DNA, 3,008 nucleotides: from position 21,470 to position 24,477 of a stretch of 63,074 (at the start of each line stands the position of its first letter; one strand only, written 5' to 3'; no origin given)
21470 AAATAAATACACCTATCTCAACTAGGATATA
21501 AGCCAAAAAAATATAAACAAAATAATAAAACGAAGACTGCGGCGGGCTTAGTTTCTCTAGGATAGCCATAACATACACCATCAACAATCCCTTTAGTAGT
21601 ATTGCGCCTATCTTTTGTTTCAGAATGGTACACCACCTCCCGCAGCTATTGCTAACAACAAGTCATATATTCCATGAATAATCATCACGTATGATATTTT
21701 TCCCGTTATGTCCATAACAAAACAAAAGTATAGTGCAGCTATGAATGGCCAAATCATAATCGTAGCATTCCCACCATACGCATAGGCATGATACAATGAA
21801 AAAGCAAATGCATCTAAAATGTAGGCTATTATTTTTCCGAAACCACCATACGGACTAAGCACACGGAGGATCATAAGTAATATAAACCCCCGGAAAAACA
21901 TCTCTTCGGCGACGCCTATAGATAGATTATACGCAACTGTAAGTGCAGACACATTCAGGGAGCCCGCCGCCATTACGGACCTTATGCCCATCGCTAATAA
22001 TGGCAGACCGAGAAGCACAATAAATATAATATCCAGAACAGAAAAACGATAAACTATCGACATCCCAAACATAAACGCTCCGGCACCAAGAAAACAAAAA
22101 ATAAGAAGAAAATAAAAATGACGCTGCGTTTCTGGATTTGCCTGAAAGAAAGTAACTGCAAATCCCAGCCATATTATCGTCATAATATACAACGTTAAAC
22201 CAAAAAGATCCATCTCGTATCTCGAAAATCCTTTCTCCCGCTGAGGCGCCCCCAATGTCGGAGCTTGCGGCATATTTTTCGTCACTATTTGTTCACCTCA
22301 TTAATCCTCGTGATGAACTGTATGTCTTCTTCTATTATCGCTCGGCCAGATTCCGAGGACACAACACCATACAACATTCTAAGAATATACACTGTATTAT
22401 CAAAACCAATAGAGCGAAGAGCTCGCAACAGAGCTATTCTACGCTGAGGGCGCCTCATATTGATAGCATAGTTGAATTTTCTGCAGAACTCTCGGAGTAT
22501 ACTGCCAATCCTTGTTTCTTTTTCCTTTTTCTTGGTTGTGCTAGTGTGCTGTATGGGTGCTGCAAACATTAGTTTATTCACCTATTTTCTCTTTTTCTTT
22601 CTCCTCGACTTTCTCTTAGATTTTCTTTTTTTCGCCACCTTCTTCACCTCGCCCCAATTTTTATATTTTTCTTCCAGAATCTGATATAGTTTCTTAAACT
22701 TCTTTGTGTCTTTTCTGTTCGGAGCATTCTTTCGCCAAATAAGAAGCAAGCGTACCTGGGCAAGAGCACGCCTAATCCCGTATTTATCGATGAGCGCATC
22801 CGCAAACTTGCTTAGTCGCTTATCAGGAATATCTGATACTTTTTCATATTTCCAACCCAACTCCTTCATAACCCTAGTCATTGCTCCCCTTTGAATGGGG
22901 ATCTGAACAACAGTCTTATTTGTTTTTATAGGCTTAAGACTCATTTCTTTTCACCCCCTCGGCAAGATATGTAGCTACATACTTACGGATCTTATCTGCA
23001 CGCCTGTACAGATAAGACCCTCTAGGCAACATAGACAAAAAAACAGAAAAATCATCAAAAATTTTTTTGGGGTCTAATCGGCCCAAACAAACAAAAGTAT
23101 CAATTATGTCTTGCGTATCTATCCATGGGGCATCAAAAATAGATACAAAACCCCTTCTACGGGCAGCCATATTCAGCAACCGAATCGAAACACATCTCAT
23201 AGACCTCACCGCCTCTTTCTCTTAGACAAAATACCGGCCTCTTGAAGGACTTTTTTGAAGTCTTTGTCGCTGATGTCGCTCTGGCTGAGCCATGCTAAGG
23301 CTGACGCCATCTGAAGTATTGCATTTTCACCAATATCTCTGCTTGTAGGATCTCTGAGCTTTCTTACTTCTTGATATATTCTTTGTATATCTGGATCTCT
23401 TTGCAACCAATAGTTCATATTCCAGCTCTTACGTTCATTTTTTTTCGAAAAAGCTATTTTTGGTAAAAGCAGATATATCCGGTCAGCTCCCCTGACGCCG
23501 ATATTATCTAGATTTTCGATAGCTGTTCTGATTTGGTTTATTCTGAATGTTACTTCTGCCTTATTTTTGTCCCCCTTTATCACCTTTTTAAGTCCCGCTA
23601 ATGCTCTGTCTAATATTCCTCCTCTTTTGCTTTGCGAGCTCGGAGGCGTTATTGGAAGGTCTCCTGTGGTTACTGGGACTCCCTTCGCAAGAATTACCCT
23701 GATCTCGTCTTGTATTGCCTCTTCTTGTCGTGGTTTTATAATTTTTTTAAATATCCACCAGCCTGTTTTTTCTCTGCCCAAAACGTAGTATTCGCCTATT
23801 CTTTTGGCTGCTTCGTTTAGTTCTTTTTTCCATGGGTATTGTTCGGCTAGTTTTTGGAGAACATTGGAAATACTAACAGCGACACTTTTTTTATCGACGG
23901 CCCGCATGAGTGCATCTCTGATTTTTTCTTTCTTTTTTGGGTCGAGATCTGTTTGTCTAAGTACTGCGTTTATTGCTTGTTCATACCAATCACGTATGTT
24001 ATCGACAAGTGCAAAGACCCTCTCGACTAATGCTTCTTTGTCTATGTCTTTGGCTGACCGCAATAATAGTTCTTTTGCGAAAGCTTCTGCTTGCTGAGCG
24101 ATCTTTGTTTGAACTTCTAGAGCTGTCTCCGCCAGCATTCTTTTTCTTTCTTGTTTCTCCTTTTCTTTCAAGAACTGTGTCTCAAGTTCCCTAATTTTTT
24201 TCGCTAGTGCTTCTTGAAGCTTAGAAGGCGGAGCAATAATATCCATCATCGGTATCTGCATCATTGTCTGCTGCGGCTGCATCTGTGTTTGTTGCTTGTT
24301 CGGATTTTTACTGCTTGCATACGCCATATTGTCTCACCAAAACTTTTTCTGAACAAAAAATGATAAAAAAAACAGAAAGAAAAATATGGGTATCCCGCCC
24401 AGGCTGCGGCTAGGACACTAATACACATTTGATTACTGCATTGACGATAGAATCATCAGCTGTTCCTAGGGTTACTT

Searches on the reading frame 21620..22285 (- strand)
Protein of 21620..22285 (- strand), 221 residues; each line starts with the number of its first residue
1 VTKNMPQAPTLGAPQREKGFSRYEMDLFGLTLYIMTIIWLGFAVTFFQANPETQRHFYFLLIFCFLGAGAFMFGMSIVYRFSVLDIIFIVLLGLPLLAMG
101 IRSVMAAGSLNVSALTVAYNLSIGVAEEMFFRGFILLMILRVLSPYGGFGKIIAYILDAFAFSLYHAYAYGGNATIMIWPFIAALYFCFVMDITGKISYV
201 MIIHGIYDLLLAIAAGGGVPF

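Call 82: search_protein_families(library=pfam, proteins=[window:21620-22285:-], max_evalue=0.01)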
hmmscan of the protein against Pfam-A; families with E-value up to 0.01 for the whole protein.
window:21620-22285:- (221 aa): 1 family
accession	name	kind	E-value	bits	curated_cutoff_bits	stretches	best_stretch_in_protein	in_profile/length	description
PF02517.21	Rce1-like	-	9.9e-13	48.6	22.4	1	114-209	6-92/93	Type II CAAX prenyl endopeptidase Rce1-like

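Call 103: search_protein_families(library=ncbifam, proteins=[window:21620-22285:-], max_evalue=0.001)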
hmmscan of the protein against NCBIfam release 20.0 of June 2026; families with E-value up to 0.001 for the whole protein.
window:21620-22285:- (221 aa): 2 families
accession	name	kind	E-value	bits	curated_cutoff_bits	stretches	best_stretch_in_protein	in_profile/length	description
NF040914.1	Mrt_core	domain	1.8e-06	27.9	100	1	121-214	9-104/108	myxosortase family intramembrane protease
NF033192.3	CPBP_JDVT_MrtJ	equivalog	1.2e-05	26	75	1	125-210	10-94/98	JDVT-CTERM system glutamic-type intramembrane protease MrtJ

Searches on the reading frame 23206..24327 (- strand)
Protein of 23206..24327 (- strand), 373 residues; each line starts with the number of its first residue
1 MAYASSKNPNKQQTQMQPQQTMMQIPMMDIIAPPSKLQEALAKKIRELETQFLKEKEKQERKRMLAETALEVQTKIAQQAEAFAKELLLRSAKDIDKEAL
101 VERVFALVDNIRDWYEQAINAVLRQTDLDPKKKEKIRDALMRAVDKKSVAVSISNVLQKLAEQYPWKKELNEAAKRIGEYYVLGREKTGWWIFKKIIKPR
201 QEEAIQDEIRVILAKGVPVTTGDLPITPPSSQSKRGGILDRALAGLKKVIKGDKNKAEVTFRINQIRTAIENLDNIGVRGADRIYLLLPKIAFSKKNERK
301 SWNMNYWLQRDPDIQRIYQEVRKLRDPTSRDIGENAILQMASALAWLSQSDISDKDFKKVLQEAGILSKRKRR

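Call 10: search_protein_families(library=phrogs, proteins=[window:23206-24327:-], max_evalue=0.001)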
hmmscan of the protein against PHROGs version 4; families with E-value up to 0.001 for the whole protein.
window:23206-24327:- (373 aa): 1 family
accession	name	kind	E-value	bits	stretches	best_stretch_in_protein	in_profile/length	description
phrog_17833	-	unknown function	0.00055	20.8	0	114-147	18-51/69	-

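Call 18: search_protein_families(library=pfam, proteins=[window:23206-24327:-], max_evalue=0.01)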
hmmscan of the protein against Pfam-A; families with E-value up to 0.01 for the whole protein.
window:23206-24327:- (373 aa): 0 families

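Call 103: search_protein_families(library=ncbifam, proteins=[window:23206-24327:-], max_evalue=0.001)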
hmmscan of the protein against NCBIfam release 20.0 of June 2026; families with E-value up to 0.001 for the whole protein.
window:23206-24327:- (373 aa): 0 families
